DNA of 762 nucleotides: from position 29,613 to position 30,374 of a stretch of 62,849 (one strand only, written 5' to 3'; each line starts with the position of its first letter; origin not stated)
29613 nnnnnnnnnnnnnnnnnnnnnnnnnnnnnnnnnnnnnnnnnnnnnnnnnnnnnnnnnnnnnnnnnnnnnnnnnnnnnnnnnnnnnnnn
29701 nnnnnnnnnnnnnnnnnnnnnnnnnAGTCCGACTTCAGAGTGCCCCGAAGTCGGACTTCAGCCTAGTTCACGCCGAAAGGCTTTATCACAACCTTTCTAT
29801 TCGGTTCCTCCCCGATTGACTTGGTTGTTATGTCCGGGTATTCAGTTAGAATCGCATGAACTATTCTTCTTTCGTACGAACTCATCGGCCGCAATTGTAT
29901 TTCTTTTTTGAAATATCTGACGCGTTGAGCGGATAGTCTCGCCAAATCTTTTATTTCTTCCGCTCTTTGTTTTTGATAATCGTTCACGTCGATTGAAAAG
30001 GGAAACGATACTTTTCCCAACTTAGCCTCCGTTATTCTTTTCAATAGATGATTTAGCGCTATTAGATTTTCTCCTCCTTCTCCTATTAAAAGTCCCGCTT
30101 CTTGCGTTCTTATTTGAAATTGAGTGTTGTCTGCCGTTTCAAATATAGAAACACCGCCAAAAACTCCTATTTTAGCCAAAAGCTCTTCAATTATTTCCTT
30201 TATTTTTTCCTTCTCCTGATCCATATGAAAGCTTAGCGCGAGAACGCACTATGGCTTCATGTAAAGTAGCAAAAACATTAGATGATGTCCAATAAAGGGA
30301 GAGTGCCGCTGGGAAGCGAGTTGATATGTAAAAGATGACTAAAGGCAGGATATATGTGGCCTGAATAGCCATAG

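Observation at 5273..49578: Stop-free palindromic mini-element family inserted in frame into core housekeeping genes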

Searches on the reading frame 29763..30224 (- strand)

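Call 5: search_protein_families(library=pfam, proteins=[window:29763-30224:-])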
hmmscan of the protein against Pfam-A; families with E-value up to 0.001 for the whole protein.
window:29763-30224:- (153 aa): 3 families
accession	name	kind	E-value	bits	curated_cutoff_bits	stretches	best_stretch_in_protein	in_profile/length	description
PF01424.28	R3H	-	4.4e-18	65.5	26.8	1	89-149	1-60/60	R3H domain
PF07650.23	KH_2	-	2.8e-06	27.5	22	1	7-70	1-63/78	KH domain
PF13083.13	KH_KhpA-B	-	0.00069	19.9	32.1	0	10-66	2-63/73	KhpA/KhpB, KH domain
